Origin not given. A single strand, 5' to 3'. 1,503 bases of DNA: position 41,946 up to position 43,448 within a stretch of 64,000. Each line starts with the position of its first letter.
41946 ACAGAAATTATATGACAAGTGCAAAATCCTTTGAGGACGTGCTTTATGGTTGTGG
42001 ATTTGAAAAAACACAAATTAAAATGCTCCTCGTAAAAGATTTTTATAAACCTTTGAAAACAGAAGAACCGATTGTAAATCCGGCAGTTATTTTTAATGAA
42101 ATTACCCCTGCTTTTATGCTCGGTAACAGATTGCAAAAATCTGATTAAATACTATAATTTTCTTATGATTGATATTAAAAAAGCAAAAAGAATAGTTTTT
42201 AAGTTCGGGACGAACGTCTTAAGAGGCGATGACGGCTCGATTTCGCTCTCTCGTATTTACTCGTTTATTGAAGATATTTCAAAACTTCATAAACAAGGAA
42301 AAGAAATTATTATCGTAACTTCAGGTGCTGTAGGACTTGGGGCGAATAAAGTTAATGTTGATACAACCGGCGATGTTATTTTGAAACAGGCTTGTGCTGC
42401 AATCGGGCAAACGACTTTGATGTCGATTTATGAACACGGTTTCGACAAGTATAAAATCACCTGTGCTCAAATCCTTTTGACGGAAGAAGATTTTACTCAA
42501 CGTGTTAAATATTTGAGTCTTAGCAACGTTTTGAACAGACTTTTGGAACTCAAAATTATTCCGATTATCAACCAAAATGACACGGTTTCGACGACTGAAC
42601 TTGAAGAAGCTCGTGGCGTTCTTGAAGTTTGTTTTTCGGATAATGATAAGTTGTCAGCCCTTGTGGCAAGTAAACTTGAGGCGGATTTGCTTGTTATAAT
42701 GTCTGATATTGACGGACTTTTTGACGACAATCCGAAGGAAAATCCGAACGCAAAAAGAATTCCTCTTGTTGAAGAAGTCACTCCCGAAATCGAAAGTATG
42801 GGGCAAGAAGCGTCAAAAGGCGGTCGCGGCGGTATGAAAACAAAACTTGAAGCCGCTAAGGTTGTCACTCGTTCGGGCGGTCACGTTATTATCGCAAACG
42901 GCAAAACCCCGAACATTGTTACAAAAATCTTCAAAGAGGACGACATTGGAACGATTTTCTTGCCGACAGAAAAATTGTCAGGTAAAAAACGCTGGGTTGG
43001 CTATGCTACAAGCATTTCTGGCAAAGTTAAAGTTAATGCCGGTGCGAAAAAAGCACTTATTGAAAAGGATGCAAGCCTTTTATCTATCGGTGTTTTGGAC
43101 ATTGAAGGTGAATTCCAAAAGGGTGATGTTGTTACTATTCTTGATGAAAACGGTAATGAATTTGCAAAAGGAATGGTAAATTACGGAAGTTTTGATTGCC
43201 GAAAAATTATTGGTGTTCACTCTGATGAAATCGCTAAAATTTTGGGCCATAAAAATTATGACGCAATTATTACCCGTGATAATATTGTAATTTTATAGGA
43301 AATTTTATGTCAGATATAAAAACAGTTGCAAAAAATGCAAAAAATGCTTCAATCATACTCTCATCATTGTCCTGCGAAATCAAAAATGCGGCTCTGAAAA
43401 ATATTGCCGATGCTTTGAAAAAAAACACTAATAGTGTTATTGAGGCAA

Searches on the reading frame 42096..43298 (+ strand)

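Call 8: search_protein_families(library=ncbifam, proteins=[window:42096-43298:+])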
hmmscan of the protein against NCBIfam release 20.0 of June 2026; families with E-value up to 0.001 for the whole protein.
window:42096-43298:+ (400 aa): 23 families
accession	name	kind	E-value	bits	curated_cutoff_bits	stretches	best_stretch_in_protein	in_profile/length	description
TIGR01027.1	proB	equivalog_domain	4.9e-115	384.5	186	1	31-399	1-363/363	glutamate 5-kinase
TIGR01092.1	P5CS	equivalog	1e-61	209.1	796.75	1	27-294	4-279/715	delta l-pyrroline-5-carboxylate synthetase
NF040647.1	IPPK_Arch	equivalog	7.8e-17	61.4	120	1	94-287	76-258/259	isopentenyl phosphate kinase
TIGR02076.1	pyrH_arch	equivalog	1.7e-12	47.4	158.05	1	184-287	119-220/222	UMP kinase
NF010659.0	PRK14058.1-1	equivalog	1.4e-09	37.5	223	1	128-279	126-259/267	[LysW]-aminoadipate kinase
TIGR02075.1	pyrH_bact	equivalog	3.4e-09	36.7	243.9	1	180-223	134-178/233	UMP kinase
TIGR00746.1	arcC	equivalog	1.6e-08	34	358.25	1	144-287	172-306/309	carbamate kinase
NF005158.0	PRK06635.2-2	equivalog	1.2e-07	31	717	1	127-225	105-198/401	aspartate kinase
TIGR00761.1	argB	equivalog_domain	3.1e-07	30.2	151.3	1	117-261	100-225/231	acetylglutamate kinase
NF010661.0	PRK14058.1-3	equivalog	1.2e-06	27.8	251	1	145-276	143-260/283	acetylglutamate/acetylaminoadipate kinase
NF009008.0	PRK12354.1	subfamily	4.3e-06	26.1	361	1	163-268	185-282/308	carbamate kinase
TIGR03684.1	arCOG00985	hypoth_equivalog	1.3e-05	25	120.6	1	263-357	41-121/154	arCOG04150 universal archaeal PUA-domain protein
NF004938.0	PRK06291.1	equivalog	1.5e-05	23.9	528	1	127-225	158-255/468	aspartate kinase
TIGR00656.1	asp_kin_monofn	equivalog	3.1e-05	23.2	402.25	1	125-300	106-282/407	aspartate kinase, monofunctional class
TIGR00657.1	asp_kinases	subfamily_domain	0.0001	21.6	208.7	0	184-225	195-236/442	aspartate kinase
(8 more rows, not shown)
